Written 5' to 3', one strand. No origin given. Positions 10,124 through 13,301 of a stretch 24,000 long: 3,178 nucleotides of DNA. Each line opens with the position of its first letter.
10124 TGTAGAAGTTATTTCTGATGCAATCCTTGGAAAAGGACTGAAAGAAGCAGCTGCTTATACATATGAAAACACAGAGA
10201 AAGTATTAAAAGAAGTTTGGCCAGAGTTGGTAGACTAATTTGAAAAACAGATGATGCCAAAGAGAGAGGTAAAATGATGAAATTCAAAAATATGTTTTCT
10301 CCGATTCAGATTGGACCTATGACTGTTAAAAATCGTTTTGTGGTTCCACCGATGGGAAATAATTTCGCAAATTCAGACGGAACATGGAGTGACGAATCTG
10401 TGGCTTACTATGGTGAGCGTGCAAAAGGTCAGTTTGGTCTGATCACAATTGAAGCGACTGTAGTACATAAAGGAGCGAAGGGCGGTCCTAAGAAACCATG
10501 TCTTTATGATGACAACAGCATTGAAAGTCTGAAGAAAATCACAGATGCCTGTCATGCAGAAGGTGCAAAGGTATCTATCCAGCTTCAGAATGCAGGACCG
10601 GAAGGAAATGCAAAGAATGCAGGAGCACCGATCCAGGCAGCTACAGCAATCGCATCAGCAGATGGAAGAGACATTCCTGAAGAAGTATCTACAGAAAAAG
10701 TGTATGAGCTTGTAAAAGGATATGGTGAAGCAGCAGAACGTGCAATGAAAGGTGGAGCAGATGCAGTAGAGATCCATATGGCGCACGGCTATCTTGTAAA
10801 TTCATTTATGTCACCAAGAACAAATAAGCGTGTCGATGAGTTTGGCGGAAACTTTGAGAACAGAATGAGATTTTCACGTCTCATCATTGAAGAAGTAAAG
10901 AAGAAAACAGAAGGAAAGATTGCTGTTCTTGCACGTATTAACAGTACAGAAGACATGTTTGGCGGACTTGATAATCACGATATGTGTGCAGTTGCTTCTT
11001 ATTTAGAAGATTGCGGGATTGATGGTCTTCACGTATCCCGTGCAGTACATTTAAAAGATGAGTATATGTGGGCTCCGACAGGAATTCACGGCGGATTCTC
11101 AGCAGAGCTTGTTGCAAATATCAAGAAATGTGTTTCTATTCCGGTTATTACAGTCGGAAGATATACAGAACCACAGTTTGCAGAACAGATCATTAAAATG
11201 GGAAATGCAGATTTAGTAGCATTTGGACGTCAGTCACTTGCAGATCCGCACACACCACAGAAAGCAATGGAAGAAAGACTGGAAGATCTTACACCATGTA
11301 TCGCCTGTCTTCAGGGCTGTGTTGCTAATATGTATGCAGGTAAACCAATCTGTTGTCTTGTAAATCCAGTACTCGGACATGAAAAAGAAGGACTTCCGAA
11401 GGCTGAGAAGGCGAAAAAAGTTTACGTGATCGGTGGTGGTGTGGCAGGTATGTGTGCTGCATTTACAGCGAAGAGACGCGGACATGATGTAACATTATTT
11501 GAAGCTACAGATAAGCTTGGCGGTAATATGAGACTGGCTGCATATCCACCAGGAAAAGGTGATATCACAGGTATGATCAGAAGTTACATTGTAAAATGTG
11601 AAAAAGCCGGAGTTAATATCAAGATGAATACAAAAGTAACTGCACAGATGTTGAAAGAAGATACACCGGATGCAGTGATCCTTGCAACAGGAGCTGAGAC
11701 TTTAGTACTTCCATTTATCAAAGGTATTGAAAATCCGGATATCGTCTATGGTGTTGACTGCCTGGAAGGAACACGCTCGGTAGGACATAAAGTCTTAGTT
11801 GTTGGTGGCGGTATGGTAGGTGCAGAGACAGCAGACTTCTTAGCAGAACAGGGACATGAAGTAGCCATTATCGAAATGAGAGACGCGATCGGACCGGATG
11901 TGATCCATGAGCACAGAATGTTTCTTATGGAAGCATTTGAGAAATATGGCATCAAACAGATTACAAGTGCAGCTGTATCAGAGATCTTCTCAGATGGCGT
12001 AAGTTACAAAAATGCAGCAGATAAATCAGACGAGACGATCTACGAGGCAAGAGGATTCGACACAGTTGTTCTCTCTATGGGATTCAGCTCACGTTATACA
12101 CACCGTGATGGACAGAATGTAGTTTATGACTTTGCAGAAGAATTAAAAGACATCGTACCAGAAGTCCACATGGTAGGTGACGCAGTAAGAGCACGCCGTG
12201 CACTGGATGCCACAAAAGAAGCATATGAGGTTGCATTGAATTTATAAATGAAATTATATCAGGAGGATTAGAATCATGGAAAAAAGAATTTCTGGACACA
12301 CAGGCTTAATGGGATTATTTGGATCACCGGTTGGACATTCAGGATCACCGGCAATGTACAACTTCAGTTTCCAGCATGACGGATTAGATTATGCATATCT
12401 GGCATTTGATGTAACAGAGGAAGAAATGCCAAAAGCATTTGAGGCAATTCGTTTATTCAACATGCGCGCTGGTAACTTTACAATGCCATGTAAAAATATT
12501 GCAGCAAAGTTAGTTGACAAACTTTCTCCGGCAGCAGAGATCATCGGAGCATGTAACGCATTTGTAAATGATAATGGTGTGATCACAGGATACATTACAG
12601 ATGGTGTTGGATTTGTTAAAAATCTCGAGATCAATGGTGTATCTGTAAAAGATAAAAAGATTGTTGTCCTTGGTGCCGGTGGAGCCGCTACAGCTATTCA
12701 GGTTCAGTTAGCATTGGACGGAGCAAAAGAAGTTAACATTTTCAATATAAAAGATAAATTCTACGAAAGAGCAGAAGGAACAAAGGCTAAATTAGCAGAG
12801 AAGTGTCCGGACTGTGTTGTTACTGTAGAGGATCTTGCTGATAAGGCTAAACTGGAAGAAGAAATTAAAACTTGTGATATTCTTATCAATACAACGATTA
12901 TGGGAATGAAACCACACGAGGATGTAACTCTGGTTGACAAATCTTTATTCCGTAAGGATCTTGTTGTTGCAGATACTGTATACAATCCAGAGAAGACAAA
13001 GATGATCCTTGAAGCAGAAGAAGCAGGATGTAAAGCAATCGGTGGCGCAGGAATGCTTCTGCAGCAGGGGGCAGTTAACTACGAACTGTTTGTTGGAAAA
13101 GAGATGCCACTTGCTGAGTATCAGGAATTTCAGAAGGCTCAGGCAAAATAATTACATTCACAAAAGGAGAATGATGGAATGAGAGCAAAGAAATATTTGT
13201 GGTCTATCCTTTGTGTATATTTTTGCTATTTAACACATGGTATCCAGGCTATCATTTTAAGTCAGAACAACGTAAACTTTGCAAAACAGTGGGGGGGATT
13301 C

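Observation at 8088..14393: LysR-controlled operon pairing a shikimate/quinate-dehydrogenase homologue with a TIM-barrel dehydratase/isomerase-like protein, an enoate-reductase-type flavoprotein and an MFS importer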

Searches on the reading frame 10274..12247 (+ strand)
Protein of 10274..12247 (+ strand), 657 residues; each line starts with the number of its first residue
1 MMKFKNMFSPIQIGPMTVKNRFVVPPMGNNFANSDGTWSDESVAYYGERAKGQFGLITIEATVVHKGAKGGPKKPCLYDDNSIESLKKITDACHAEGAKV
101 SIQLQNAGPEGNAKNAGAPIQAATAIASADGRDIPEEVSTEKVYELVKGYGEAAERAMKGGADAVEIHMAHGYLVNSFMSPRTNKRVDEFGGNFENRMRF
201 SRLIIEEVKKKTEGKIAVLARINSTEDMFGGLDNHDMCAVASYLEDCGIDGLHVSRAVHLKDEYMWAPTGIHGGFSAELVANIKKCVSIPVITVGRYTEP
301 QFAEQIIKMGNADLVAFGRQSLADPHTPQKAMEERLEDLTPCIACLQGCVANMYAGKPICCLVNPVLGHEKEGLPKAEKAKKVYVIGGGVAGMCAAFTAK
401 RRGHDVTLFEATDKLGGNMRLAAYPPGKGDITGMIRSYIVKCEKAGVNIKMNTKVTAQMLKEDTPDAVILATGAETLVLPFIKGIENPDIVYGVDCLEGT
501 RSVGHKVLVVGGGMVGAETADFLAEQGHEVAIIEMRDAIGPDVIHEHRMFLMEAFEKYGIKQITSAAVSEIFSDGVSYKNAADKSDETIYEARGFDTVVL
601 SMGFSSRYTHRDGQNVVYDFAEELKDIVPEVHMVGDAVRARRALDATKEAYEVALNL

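Call 5: search_protein_families(library=pfam, proteins=[window:10274-12247:+])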
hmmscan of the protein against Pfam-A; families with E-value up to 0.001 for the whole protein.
window:10274-12247:+ (657 aa): 15 families
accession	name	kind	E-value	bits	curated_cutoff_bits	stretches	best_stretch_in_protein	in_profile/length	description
PF00724.26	Oxidored_FMN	-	5.6e-77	259.7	27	1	7-335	2-339/342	NADH:flavin oxidoreductase / NADH oxidase family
PF07992.20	Pyr_redox_2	-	3.2e-29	102.7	26.1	1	382-648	2-289/291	Pyridine nucleotide-disulphide oxidoreductase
PF01266.30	DAO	-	1.3e-18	68.1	27.9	2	383-417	2-37/353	FAD dependent oxidoreductase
PF13450.12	NAD_binding_8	-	3e-18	66.3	21.9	2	385-424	1-40/68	NAD(P)-binding Rossmann-like domain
PF00070.33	Pyr_redox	-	1.7e-17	64.1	22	1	506-575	1-70/82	Pyridine nucleotide-disulphide oxidoreductase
PF12831.13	FAD_oxidored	-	2e-15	57.5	27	2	383-425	2-44/416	FAD dependent oxidoreductase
PF00890.30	FAD_binding_2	-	1.6e-10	41.3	20.4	1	383-422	2-41/414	FAD binding domain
PF01262.27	AlaDh_PNT_C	-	6e-10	39.3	23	1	379-412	27-60/214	Alanine dehydrogenase/PNT, C-terminal domain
PF13738.12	Pyr_redox_3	-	4.4e-09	36.5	30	1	467-609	127-272/305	Pyridine nucleotide-disulphide oxidoreductase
PF03486.20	HI0933_like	-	4.9e-09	36.4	50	1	382-422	2-42/244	HI0933-like protein Rossmann domain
PF01134.28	GIDA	-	1.4e-08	34.7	22.1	1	382-417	1-37/391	Glucose inhibited division protein A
PF01494.25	FAD_binding_3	-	3.7e-07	30.1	22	1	506-538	3-35/349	FAD binding domain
PF01593.30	Amino_oxidase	-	1.2e-06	28.5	19.8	1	390-420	1-31/443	Flavin containing amine oxidoreductase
PF02737.24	3HCDH_N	-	6e-06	26.7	22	1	506-573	1-68/180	3-hydroxyacyl-CoA dehydrogenase, NAD binding domain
PF13241.12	NAD_binding_7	-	3e-05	25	22.1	0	504-535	7-38/104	Putative NAD(P)-binding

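Call 6: search_protein_families(library=ncbifam, proteins=[window:10274-12247:+])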
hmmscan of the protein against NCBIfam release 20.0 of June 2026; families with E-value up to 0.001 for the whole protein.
window:10274-12247:+ (657 aa): 143 families (the best 25 are shown)
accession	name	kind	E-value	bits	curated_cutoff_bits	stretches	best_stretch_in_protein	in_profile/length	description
NF041087.1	bile_acid_BaiCD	equivalog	1.9e-157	525.2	825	1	4-656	1-641/642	bile acid Fe-S flavoenzyme BaiCD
TIGR03997.1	mycofact_OYE_2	equivalog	3.6e-141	471.7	793.15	1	7-657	2-645/645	mycofactocin system FadH/OYE family oxidoreductase 2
NF045599.1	bili_reduct_long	exception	8.5e-139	463.7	750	1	8-656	2-640/641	bilirubin reductase, long form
NF010047.0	PRK13523.1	equivalog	2.5e-68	230.6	431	1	5-339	3-328/339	NADPH dehydrogenase NamA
NF045592.1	bili_reduct_N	equivalog_domain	3e-64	217.4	425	1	7-364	2-363/363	bilirubin reductase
TIGR03996.1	mycofact_OYE_1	hypoth_equivalog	9.4e-59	199.5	627.9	1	11-583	6-580/633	mycofactocin system FadH/OYE family oxidoreductase 1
NF006101.0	PRK08255.1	equivalog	3.7e-56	190.6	1078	1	5-327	397-726/768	bifunctional salicylyl-CoA 5-hydroxylase/oxidoreductase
NF007899.0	PRK10605.1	subfamily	1.6e-40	139.5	403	1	2-327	1-333/365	N-ethylmaleimide reductase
NF009410.0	PRK12771.1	subfamily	3e-24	85.5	516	2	375-499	133-258/566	NAD(P)-binding protein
TIGR01350.1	lipoamide_DH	equivalog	6.6e-22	77.8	408.8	2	442-650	106-322/461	dihydrolipoyl dehydrogenase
TIGR01317.1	GOGAT_sm_gam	subfamily_domain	3.6e-18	65.7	447.7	1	374-498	137-262/485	glutamate synthase small subunit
NF009454.0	PRK12814.1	equivalog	5.6e-18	64.7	916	1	377-515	190-334/657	putative NADPH-dependent glutamate synthase small subunit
NF045663.1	diclust_near_Sec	equivalog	8.6e-15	53.9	530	1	370-475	96-200/759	pyridine nucleotide-disulfide oxidoreductase/dicluster-binding protein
TIGR02053.1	MerA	equivalog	1.3e-14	54.1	454.45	1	451-576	115-240/465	mercury(II) reductase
TIGR03315.1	Se_ygfK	equivalog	2.9e-13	48.2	835.3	1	378-475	535-632/1012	putative selenate reductase subunit YgfK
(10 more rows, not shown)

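Call 29: search_solved_structures(query=window:10274-12247:+, max_evalue=1e-30, show_alignments=1)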
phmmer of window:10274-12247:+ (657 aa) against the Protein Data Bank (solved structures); distinct sequences matched with E-value up to 1e-30: 54.
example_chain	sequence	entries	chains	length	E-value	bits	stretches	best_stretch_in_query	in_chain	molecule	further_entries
6qkg_A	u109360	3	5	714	4.4e-87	296.1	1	3-655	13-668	NCR A | NCR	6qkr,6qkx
1ps9_A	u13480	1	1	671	2.2e-79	270.7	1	4-529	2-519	2,4-dienoyl-CoA reductase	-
3k30_A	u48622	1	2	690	4.4e-57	197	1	6-580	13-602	Histamine dehydrogenase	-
3krz_A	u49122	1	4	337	2.9e-53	184.4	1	8-326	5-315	NADH:flavin oxidoreductase/NADH oxidase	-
3kru_A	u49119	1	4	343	3.1e-53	184.3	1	8-326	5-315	NADH:flavin oxidoreductase/NADH oxidase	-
1z41_A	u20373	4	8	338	3.8e-53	184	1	5-334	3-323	Probable NADH-dependent flavin oxidoreductase yqjM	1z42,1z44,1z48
6l6j_A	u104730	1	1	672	2.6e-52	181.3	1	4-586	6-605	Oxidored_FMN domain-containing protein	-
1djq_A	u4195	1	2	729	2.2e-48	168.3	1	6-654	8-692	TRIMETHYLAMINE DEHYDROGENASE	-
1djn_A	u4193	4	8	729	4.1e-48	167.4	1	6-654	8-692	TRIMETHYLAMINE DEHYDROGENASE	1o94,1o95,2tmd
6de6_A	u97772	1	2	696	9.2e-48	166.2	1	3-473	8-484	Histamine dehydrogenase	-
5ogt_A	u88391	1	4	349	2.2e-47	165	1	7-332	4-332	Chromate reductase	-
5nux_A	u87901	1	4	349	3e-47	164.6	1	7-332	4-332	Chromate reductase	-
3hf3_A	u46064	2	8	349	1.1e-46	162.7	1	7-332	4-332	Chromate reductase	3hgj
8uaj_A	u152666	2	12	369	1.1e-46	162.7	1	7-332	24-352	NADPH dehydrogenase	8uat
3gr7_A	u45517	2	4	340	5.3e-45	157.1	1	7-334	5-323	NADPH dehydrogenase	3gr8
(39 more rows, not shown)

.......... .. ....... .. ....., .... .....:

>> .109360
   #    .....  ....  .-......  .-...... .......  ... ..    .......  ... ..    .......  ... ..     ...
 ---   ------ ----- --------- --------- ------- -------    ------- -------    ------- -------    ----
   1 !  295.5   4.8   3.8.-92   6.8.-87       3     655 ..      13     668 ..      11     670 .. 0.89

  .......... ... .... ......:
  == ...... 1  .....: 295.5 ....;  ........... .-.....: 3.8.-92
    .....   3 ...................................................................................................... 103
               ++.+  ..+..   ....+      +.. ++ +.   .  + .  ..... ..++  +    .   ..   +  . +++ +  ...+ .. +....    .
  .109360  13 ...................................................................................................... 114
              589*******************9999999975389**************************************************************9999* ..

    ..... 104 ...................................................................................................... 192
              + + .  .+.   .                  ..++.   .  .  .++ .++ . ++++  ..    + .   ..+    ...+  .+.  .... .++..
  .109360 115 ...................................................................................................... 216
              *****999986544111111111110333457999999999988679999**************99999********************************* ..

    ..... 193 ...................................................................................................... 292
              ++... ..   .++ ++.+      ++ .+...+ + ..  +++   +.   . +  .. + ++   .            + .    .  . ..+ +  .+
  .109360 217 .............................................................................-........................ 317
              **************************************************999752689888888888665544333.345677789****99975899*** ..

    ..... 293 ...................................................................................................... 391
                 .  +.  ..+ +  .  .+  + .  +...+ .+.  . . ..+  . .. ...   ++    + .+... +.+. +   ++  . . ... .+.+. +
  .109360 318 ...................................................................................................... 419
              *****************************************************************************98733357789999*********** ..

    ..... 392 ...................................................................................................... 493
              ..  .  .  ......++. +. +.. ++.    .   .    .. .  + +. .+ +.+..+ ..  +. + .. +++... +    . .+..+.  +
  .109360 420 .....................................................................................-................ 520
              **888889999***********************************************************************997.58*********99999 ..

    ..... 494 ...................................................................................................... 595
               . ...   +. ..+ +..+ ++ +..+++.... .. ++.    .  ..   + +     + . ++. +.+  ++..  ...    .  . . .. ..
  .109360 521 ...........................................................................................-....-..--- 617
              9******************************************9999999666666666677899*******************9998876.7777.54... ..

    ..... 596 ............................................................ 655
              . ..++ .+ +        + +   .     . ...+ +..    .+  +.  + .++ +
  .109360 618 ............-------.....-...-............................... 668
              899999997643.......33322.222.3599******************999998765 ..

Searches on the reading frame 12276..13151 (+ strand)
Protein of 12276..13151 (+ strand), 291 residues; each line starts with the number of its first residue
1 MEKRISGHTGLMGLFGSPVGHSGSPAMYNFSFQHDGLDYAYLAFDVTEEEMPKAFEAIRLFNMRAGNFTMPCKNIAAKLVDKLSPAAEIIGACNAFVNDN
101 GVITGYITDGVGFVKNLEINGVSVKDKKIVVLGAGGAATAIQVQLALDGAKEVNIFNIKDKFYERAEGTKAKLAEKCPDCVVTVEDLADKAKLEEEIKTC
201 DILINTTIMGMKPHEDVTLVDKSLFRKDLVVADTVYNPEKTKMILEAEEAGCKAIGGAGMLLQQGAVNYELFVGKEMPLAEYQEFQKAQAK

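Call 5: search_protein_families(library=pfam, proteins=[window:12276-13151:+])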
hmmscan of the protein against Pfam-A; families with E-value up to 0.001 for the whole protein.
window:12276-13151:+ (291 aa): 4 families
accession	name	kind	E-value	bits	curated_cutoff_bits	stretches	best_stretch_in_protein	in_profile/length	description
PF08501.16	Shikimate_dh_N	-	1.6e-21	76.8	27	1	14-94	1-81/83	Shikimate dehydrogenase substrate binding domain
PF18317.6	SDH_C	-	1.3e-05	25.2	25.8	1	257-280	1-24/31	Shikimate 5'-dehydrogenase C-terminal domain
PF01488.26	Shikimate_DH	-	4.5e-05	24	24.3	1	123-207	9-83/138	Shikimate / quinate 5-dehydrogenase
PF01262.27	AlaDh_PNT_C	-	0.00033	20.6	23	1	120-211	21-105/214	Alanine dehydrogenase/PNT, C-terminal domain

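Call 6: search_protein_families(library=ncbifam, proteins=[window:12276-13151:+])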
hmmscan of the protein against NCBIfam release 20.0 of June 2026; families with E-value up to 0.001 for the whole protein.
window:12276-13151:+ (291 aa): 18 families
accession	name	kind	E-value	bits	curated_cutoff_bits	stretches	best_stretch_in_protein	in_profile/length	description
NF009200.0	PRK12548.1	subfamily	1.7e-137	457.6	432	1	1-286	1-287/289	shikimate dehydrogenase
NF001313.0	PRK00258.2-1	equivalog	6.4e-103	344.3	431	1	1-283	1-283/290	shikimate dehydrogenase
NF009390.0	PRK12749.1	equivalog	1e-80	271.2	349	1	9-280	7-278/288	quinate/shikimate dehydrogenase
NF001315.0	PRK00258.2-4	equivalog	9e-67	225.2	413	1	4-283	2-276/284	shikimate dehydrogenase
NF001319.0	PRK00258.3-3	equivalog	1.4e-61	207.9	252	1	7-279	4-263/279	shikimate dehydrogenase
TIGR00507.1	aroE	equivalog_domain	1.6e-58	198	200.2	1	11-284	2-263/270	shikimate dehydrogenase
NF001322.0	PRK00258.3-6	equivalog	4.3e-56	190.2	285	1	11-282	7-259/272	shikimate dehydrogenase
NF001312.0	PRK00258.1-4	equivalog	7.1e-54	183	295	1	8-276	8-267/285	shikimate dehydrogenase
NF001314.0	PRK00258.2-2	equivalog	2.2e-50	171.3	248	1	4-282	2-280/290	shikimate dehydrogenase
NF009201.0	PRK12549.1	subfamily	3.4e-49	167.5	235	1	9-277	7-271/286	shikimate dehydrogenase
NF001311.0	PRK00258.1-3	equivalog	1.2e-38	133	235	1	13-284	9-267/279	shikimate dehydrogenase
NF001310.0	PRK00258.1-2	equivalog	3.1e-38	131.5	221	1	14-275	7-261/279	shikimate dehydrogenase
NF001316.0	PRK00258.2-5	equivalog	3.6e-36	124.8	247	1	12-287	4-258/263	shikimate dehydrogenase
NF006802.0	PRK09310.1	equivalog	7.4e-31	107.5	598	1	5-287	211-468/477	bifunctional 3-dehydroquinate dehydratase/shikimate dehydrogenase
NF009202.0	PRK12550.1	equivalog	2.3e-30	105.8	306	1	26-276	25-257/272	shikimate 5-dehydrogenase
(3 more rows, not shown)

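Call 23: search_solved_structures(query=window:12276-13151:+, max_evalue=1e-20, show_alignments=2)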
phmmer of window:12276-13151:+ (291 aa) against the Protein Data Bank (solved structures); distinct sequences matched with E-value up to 1e-20: 18.
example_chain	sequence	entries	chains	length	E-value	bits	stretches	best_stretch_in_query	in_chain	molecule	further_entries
3tnl_A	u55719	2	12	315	5.6e-79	268.6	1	3-282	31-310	Shikimate dehydrogenase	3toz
3t4e_A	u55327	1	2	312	3.2e-74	253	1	10-280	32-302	Quinate/shikimate dehydrogenase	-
1vi2_A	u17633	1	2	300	6.7e-73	248.7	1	8-281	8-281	Shikimate 5-dehydrogenase 2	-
1npd_A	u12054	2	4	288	7.2e-73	248.6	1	10-281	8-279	HYPOTHETICAL SHIKIMATE 5-DEHYDROGENASE-LIKE PROTEIN YDIB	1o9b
1nvt_A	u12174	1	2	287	5.4e-47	163.7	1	5-277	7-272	Shikimate 5'-dehydrogenase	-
2hk9_A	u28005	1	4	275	1.7e-42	149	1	5-280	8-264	Shikimate dehydrogenase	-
2hk7_A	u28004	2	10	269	2.3e-42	148.5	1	5-280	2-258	Shikimate dehydrogenase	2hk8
2egg_A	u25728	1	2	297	3.5e-38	134.8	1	7-275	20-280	Shikimate 5-dehydrogenase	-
7cok_A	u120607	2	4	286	1e-34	123.4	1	11-279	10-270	5-ketofructose reductase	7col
1wxd_A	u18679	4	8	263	4.9e-28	101.5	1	14-275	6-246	shikimate 5-dehydrogenase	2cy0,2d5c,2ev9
3fbt_A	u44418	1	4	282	5.7e-28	101.3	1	7-272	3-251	chorismate mutase and shikimate 5-dehydrogenase fusion protein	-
3don_A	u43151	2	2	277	4.4e-27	98.4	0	14-144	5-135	Shikimate dehydrogenase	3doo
2gpt_A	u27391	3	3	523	2.2e-26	96.1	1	3-284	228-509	3-dehydroquinate dehydratase/ shikimate 5-dehydrogenase | Bifunctional 3-dehydroquinate dehydratase/shikimate dehydrogenase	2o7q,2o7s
5dzs_A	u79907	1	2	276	8.5e-26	94.2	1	11-272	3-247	Shikimate dehydrogenase (NADP(+))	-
6bmb_A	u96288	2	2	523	1.8e-25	93.1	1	3-284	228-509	Bifunctional 3-dehydroquinate dehydratase/shikimate dehydrogenase, chloroplastic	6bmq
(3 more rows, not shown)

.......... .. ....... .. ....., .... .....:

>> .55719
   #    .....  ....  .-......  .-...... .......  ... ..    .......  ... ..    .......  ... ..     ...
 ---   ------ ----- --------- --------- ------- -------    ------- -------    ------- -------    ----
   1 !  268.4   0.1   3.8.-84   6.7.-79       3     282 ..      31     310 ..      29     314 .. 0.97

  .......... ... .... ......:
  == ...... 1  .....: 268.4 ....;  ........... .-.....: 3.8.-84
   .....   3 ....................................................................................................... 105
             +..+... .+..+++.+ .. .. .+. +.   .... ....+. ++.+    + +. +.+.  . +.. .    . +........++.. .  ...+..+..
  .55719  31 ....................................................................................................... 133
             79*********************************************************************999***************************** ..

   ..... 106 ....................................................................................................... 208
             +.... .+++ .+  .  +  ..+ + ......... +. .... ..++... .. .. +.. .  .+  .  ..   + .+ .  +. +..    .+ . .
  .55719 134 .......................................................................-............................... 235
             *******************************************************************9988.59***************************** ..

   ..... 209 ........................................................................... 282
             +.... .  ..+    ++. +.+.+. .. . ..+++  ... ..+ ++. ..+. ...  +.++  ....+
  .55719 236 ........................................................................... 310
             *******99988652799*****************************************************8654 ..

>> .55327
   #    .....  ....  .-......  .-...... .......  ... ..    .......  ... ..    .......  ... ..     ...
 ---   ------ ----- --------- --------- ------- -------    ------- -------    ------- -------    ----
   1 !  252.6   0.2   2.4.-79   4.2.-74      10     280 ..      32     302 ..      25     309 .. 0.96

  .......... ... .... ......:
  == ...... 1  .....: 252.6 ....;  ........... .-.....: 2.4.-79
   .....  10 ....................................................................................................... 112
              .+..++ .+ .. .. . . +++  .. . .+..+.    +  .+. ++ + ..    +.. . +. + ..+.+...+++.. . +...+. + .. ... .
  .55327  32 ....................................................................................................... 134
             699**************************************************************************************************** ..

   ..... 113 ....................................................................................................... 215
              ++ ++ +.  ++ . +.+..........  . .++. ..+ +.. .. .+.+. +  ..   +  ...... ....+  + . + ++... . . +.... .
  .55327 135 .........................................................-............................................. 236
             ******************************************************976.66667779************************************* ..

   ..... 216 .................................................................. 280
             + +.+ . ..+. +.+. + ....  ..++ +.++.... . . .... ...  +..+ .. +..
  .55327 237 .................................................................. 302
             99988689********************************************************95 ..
